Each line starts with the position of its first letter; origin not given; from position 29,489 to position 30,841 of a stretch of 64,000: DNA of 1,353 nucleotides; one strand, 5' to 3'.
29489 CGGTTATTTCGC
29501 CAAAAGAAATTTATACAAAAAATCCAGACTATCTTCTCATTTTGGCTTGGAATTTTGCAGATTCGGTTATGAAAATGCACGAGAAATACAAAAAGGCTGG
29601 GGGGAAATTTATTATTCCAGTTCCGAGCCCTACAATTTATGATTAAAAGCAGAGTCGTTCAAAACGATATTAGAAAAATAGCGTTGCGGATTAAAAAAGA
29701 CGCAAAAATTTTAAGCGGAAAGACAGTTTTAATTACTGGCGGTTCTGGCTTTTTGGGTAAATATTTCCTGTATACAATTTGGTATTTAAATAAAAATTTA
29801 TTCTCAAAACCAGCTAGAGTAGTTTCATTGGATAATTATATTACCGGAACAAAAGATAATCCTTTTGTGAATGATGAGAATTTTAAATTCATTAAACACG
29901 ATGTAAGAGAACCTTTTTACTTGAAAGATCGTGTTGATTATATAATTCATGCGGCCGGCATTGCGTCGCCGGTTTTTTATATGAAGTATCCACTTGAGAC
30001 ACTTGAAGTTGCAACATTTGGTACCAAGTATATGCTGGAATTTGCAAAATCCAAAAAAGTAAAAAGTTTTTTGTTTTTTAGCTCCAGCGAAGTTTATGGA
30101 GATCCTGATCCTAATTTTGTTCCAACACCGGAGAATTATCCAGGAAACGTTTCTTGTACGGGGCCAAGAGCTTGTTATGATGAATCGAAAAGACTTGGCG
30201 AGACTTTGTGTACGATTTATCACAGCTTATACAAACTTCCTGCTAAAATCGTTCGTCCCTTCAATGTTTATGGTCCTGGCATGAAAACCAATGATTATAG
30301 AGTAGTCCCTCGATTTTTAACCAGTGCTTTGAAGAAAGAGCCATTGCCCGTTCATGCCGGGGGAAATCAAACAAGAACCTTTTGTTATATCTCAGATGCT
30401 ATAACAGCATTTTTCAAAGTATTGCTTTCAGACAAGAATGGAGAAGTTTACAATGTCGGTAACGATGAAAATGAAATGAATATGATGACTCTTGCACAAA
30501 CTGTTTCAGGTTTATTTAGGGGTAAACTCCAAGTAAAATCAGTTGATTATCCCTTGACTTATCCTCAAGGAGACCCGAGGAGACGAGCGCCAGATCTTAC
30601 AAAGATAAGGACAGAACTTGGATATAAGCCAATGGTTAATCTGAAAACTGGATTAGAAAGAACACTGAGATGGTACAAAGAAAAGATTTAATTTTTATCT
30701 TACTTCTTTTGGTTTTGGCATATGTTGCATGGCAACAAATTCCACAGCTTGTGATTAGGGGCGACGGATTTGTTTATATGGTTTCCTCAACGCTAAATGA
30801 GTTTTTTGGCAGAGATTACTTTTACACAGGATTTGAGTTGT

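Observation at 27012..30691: Candidate pathway for a C-methyl-branched 6-deoxyhexose: RmlB, then an FdtA-like ketoisomerase, then a TylCIII-like C-methyltransferase, then an SDR reductase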

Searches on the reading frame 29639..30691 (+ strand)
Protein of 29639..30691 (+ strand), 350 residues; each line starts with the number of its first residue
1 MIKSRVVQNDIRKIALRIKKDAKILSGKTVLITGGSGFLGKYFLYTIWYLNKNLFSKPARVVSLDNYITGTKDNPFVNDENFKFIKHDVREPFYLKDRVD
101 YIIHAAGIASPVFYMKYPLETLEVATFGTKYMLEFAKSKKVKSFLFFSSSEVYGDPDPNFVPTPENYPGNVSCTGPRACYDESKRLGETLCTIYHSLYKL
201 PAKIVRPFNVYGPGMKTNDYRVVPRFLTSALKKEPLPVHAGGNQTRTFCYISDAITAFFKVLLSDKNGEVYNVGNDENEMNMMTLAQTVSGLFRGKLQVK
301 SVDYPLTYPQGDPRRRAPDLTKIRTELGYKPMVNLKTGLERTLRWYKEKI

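Call 3: search_protein_families(library=pfam, proteins=[window:29639-30691:+])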
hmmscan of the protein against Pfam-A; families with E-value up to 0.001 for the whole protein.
window:29639-30691:+ (350 aa): 5 families
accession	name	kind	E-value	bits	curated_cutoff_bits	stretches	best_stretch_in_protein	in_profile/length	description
PF01370.27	Epimerase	-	2.5e-45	155.2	20.9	1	30-274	1-240/240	NAD dependent epimerase/dehydratase family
PF16363.11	GDP_Man_Dehyd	-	1.1e-35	124.2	27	1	31-341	1-331/332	GDP-mannose 4,6 dehydratase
PF07993.18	NAD_binding_4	-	8.1e-14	51.8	20.1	1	95-242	85-241/258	Male sterility protein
PF01073.25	3Beta_HSD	-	8.2e-13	48.4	22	1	31-218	1-189/280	3-beta hydroxysteroid dehydrogenase/isomerase family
PF02719.21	Polysacc_synt_2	-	3.6e-07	30.1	20.2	1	30-149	1-128/293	Polysaccharide biosynthesis protein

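Call 4: search_protein_families(library=ncbifam, proteins=[window:29639-30691:+])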
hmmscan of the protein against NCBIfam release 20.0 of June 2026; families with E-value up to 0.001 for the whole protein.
window:29639-30691:+ (350 aa): 20 families
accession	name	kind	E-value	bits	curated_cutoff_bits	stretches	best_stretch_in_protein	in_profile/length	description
TIGR01181.1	dTDP_gluc_dehyt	equivalog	1.7e-37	129.2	365.1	1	30-348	2-313/321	dTDP-glucose 4,6-dehydratase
NF011728.1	PRK15181.1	equivalog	1.1e-31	110.1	760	1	23-349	11-340/348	Vi polysaccharide biosynthesis UDP-N-acetylglucosaminuronic acid C-4 epimerase TviC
NF008872.0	PRK11908.1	equivalog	3.9e-29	101.8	294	1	28-349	2-338/349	bifunctional UDP-4-keto-pentose/UDP-xylose synthase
NF007490.0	PRK10084.1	subfamily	2.2e-25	89.4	649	1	30-347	3-335/361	dTDP-glucose 4,6-dehydratase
TIGR04180.1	EDH_00030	hypoth_equivalog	5.7e-25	88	475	1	30-332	1-295/297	NAD-dependent 4,6-dehydratase LegB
NF005998.1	PRK08125.1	equivalog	6.2e-22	77.7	777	1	12-345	300-648/649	bifunctional UDP-4-amino-4-deoxy-L-arabinose formyltransferase/UDP-glucuronic acid oxidase ArnA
NF007582.0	PRK10217.1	equivalog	1.1e-21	77.3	698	1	28-347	2-332/355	dTDP-glucose 4,6-dehydratase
TIGR02197.1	heptose_epim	equivalog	2.1e-21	76.4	274.6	1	30-348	1-315/316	ADP-glyceromanno-heptose 6-epimerase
TIGR01179.1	galE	equivalog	8e-21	74.2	262.3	1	30-348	2-327/332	UDP-glucose 4-epimerase GalE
NF047922.1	GDPFucSynFcl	equivalog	3e-14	53.2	500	1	90-348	45-303/308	GDP-L-fucose synthase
TIGR01746.1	Thioester-redct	subfamily_domain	2.6e-12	46.6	213.35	1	95-290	85-278/371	thioester reductase domain-containing protein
TIGR02622.1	CDP_4_6_dhtase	equivalog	1.9e-10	40.4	278.45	1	26-348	3-332/352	CDP-glucose 4,6-dehydratase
NF007956.0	PRK10675.1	subfamily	8.5e-10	38.3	394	1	29-209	2-179/338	UDP-glucose 4-epimerase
NF043036.1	ErythonDh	equivalog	3.1e-08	33.2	325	1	30-194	3-163/321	D-erythronate dehydrogenase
TIGR03589.1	PseB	equivalog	2.3e-07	30.1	407.75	1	25-148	2-124/324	UDP-N-acetylglucosamine 4,6-dehydratase (inverting)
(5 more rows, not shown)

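Call 10: search_solved_structures(query=window:29639-30691:+, max_evalue=1e-10, show_alignments=1)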
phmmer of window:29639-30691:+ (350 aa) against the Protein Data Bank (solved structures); distinct sequences matched with E-value up to 1e-10: 66 (the best 60 are shown).
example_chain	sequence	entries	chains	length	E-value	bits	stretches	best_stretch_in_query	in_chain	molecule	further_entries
2b69_A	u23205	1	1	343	4.1e-63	217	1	28-349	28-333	UDP-glucuronate decarboxylase 1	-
4gll_A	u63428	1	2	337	4.3e-63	216.9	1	28-349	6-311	UDP-glucuronic acid decarboxylase 1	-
4m55_A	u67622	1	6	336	2.2e-62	214.5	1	28-349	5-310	UDP-glucuronic acid decarboxylase 1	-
4lk3_A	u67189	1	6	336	3.1e-62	214.1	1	28-349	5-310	UDP-glucuronic acid decarboxylase 1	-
8vr2_A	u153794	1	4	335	1.5e-33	119.7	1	25-347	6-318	NAD-dependent epimerase/dehydratase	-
6pmh_A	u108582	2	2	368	8.2e-32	114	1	21-348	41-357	UDP-glucose 4-epimerase related protein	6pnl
8v4g_A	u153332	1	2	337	1.9e-31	112.8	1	24-348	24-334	Putative nucleotide sugar dehydratase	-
8v4h_A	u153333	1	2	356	2.2e-31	112.6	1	24-348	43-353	Putative nucleotide sugar dehydratase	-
6bi4_A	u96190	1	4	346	5.9e-27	98.1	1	28-348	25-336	dTDP-glucose 4,6-dehydratase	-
6zl6_A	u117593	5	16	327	5.7e-26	94.8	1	30-347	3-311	Epimerase domain-containing protein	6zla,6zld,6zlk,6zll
1g1a_A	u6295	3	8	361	1.1e-25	93.8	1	30-347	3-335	DTDP-D-GLUCOSE 4,6-DEHYDRATASE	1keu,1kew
6zlj_A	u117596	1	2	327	1.6e-25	93.3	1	30-347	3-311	Epimerase domain-containing protein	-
6bwl_A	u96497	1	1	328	1.6e-24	90.1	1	30-347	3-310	Pal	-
10ke_A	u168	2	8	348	2.1e-24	89.7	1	30-348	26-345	Capsular polysaccharide biosynthesis protein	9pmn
6h0p_A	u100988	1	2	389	3.2e-24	89.1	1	16-345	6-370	UDP-D-apiose/UDP-D-xylose synthase 1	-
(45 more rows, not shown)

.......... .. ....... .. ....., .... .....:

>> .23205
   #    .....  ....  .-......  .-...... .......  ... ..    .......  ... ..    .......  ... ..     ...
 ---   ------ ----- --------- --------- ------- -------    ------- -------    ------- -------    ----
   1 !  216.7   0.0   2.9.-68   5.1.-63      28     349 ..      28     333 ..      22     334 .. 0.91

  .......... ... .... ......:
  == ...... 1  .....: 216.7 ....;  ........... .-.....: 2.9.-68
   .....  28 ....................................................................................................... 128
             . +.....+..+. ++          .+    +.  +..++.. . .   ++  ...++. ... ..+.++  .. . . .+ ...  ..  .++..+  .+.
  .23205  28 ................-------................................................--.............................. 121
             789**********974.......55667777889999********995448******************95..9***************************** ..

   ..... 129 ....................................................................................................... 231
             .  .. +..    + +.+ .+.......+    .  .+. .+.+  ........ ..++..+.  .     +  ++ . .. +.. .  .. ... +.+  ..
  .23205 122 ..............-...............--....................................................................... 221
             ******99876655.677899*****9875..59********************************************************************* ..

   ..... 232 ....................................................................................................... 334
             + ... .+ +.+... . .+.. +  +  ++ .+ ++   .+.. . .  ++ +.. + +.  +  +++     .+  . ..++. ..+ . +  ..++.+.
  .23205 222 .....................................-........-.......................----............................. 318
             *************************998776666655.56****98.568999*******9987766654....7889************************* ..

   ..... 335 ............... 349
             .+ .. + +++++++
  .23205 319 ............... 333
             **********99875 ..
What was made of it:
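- Checked: It is a UDP-glucuronate decarboxylase (UXS)-like paralog (call 10).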

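Call 27: find_homologous_proteins(query=window:29639-30691:+, max_evalue=1e-30)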
Query window:29639-30691:+ (350 aa): 8000 proteins with E <= 1e-30 among 8000 candidates; the best 120 are listed.
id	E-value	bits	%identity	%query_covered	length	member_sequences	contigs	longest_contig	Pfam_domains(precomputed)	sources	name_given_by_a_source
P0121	3.5e-194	663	79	100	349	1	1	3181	PF16363.12,PF02719.22,PF01073.26,PF07993.19,PF01370.28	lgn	-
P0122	6.8e-194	662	80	100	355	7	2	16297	PF16363.12,PF02719.22,PF01073.26,PF07993.19,PF01370.28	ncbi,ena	-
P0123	4.0e-193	659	79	100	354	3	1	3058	PF16363.12,PF02719.22,PF01073.26,PF07993.19,PF01370.28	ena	-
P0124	3.0e-192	657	79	100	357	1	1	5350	PF16363.12,PF02719.22,PF01073.26,PF07993.19,PF01370.28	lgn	-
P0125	3.4e-192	656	80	100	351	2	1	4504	PF16363.12,PF02719.22,PF01073.26,PF07993.19,PF01370.28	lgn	-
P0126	2.6e-191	653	79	100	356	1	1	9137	PF16363.12,PF02719.22,PF01073.26,PF07993.19,PF01370.28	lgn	-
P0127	1.1e-188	645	78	99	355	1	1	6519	PF16363.12,PF02719.22,PF01073.26,PF07993.19,PF01370.28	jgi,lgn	-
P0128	2.9e-188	643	79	100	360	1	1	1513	PF16363.12,PF02719.22,PF01073.26,PF07993.19,PF01370.28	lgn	-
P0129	7.6e-188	642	78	99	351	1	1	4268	PF16363.12,PF02719.22,PF01073.26,PF07993.19,PF01370.28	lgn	-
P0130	1.4e-187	641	76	100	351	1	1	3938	PF16363.12,PF02719.22,PF01073.26,PF07993.19,PF01370.28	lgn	-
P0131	1.5e-187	641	78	100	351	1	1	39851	PF16363.12,PF02719.22,PF01073.26,PF07993.19,PF01370.28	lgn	-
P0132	6.6e-187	639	77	100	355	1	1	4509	PF16363.12,PF02719.22,PF01073.26,PF07993.19,PF01370.28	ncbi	-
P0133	1.1e-185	635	79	100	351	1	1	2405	PF16363.12,PF02719.22,PF01073.26,PF07993.19,PF01370.28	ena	-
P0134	9.6e-184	629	75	100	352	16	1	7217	PF16363.12,PF02719.22,PF01073.26,PF07993.19,PF01370.28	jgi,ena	-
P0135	6.9e-183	626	74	100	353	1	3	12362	PF16363.12,PF02719.22,PF01073.26,PF07993.19,PF01370.28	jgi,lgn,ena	-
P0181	4.4e-152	524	64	98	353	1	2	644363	PF16363.12,PF02719.22,PF01073.26,PF07993.19,PF01370.28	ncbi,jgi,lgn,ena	-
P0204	1.1e-148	513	61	99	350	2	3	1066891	PF16363.12,PF02719.22,PF01073.26,PF07993.19,PF01370.28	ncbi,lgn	-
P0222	1.6e-147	509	62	98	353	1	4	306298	PF16363.12,PF02719.22,PF01073.26,PF07993.19,PF01370.28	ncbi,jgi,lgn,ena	-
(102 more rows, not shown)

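Call 37: find_encoding_contigs(protein=P0204, flank=7000, max_places=1)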
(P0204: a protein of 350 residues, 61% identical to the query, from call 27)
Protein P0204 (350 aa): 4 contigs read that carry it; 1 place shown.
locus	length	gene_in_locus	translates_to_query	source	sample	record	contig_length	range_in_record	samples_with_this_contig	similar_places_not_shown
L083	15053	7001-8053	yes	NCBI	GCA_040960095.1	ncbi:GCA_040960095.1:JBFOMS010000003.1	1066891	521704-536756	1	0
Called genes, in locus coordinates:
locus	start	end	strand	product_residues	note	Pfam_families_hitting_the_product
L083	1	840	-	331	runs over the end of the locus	-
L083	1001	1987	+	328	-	PF13489:Methyltransf_23, PF08484:Methyltransf_14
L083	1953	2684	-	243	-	PF00535:Glycos_transf_2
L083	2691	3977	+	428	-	PF13231:PMT_2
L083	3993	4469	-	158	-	-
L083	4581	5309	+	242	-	PF13641:Glyco_tranf_2_3 (weak), PF00535:Glycos_transf_2, PF10111:Glyco_tranf_2_2 (weak)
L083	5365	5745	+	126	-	PF14667:Polysacc_synt_C, PF00190:Cupin_1 (weak), PF07883:Cupin_2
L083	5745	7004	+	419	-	PF08421:Methyltransf_13, PF13489:Methyltransf_23, PF08241:Methyltransf_11 (faint), PF08242:Methyltransf_12 (weak), PF08484:Methyltransf_14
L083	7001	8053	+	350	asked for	PF01073:3Beta_HSD, PF01370:Epimerase, PF02719:Polysacc_synt_2 (weak), PF16363:GDP_Man_Dehyd, PF07993:NAD_binding_4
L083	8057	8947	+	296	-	PF01408:GFO_IDH_MocA, PF22725:GFO_IDH_MocA_C3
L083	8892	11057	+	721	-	PF02366:PMT, PF13231:PMT_2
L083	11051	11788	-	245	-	PF13489:Methyltransf_23 (weak), PF08241:Methyltransf_11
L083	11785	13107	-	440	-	PF00535:Glycos_transf_2, PF10111:Glyco_tranf_2_2 (weak)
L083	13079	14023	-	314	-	PF01073:3Beta_HSD, PF01370:Epimerase, PF02719:Polysacc_synt_2 (faint), PF13460:NAD_binding_10 (faint), PF16363:GDP_Man_Dehyd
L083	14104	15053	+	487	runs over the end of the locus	-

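Call 38: find_encoding_contigs(protein=P0181, flank=7000, max_places=1)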
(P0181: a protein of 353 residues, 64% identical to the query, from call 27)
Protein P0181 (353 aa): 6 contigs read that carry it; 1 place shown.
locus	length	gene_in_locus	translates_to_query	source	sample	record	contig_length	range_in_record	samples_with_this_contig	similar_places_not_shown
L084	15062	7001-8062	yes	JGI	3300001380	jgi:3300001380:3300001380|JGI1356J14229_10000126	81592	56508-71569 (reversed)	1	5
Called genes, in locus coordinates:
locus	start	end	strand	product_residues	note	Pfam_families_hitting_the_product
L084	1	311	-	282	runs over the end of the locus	-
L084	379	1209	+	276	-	PF00459:Inositol_P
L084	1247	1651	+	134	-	PF00190:Cupin_1 (faint), PF07883:Cupin_2 (weak)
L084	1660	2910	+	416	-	PF08421:Methyltransf_13, PF13489:Methyltransf_23, PF08241:Methyltransf_11 (weak), PF08242:Methyltransf_12, PF13649:Methyltransf_25 (faint), PF08484:Methyltransf_14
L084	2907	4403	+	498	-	-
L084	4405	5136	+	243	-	PF00535:Glycos_transf_2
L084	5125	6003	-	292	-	PF01370:Epimerase, PF04321:RmlD_sub_bind, PF16363:GDP_Man_Dehyd, PF07993:NAD_binding_4 (weak)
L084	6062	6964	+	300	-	PF13489:Methyltransf_23, PF08241:Methyltransf_11 (faint), PF08242:Methyltransf_12 (faint)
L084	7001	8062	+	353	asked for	PF01073:3Beta_HSD, PF01370:Epimerase, PF02719:Polysacc_synt_2 (weak), PF07993:NAD_binding_4, PF16363:GDP_Man_Dehyd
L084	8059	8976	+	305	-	PF01408:GFO_IDH_MocA, PF02894:GFO_IDH_MocA_C (weak)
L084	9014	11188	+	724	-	PF02366:PMT, PF13231:PMT_2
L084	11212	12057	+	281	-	PF00535:Glycos_transf_2, PF10111:Glyco_tranf_2_2 (faint), PF13641:Glyco_tranf_2_3 (weak)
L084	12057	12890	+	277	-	PF01522:Polysacc_deac_1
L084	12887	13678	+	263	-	PF00551:Formyl_trans_N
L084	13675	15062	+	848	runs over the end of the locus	PF00754:F5_F8_type_C (weak)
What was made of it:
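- Closest known: Arn pathway for lipid A Ara4N. Same: The related locus L084 also has formyltransferase and deacetylase-type genes (call 38).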

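Call 39: find_encoding_contigs(protein=P0222, flank=7000, max_places=1)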
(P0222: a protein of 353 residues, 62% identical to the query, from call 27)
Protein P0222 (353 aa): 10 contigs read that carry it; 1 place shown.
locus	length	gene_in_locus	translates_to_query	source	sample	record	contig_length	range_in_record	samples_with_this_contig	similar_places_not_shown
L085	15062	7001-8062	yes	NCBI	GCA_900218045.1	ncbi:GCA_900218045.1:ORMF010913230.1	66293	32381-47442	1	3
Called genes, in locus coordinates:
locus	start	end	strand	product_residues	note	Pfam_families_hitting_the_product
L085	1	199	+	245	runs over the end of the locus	PF00535:Glycos_transf_2, PF10111:Glyco_tranf_2_2 (weak)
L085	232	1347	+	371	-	PF13439:Glyco_transf_4, PF20706:GT4-conflict, PF00534:Glycos_transf_1, PF13692:Glyco_trans_1_4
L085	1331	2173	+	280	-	PF00535:Glycos_transf_2, PF10111:Glyco_tranf_2_2 (weak), PF13641:Glyco_tranf_2_3 (weak)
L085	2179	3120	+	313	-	PF04321:RmlD_sub_bind, PF01073:3Beta_HSD, PF01370:Epimerase, PF02719:Polysacc_synt_2, PF07993:NAD_binding_4 (faint), PF16363:GDP_Man_Dehyd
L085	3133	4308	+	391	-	PF01041:DegT_DnrJ_EryC1, PF01053:Cys_Met_Meta_PP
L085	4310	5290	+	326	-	PF00106:adh_short (weak), PF01370:Epimerase, PF02719:Polysacc_synt_2 (weak), PF05368:NmrA, PF01073:3Beta_HSD, PF07993:NAD_binding_4, PF13460:NAD_binding_10, PF16363:GDP_Man_Dehyd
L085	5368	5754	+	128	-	PF14667:Polysacc_synt_C (weak), PF00190:Cupin_1 (weak)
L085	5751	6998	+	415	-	PF08421:Methyltransf_13, PF13489:Methyltransf_23, PF08241:Methyltransf_11 (weak), PF08242:Methyltransf_12 (weak), PF08484:Methyltransf_14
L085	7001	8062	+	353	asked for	PF01073:3Beta_HSD, PF01370:Epimerase, PF02719:Polysacc_synt_2 (weak), PF07993:NAD_binding_4, PF16363:GDP_Man_Dehyd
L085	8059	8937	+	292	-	PF01408:GFO_IDH_MocA, PF02894:GFO_IDH_MocA_C (weak), PF22725:GFO_IDH_MocA_C3 (weak)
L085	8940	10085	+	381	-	PF00534:Glycos_transf_1, PF13692:Glyco_trans_1_4, PF26337:Gtf3_C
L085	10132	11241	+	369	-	PF00534:Glycos_transf_1, PF13692:Glyco_trans_1_4 (weak), PF26337:Gtf3_C (faint)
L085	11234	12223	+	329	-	PF13506:Glyco_transf_21 (faint), PF13641:Glyco_tranf_2_3, PF00535:Glycos_transf_2, PF10111:Glyco_tranf_2_2, PF13632:Glyco_trans_2_3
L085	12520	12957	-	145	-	PF21711:DCTN5 (faint), PF25084:LbH_EIF2B (faint), PF25087:GMPPB_C (faint), PF00132:Hexapep, PF14602:Hexapep_2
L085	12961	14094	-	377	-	PF01041:DegT_DnrJ_EryC1, PF01053:Cys_Met_Meta_PP (weak)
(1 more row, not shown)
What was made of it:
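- Three of three loci seeded on the SDR also contain the cupin, the methyltransferase and a Gfo/Idh/MocA gene (calls 37-39).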
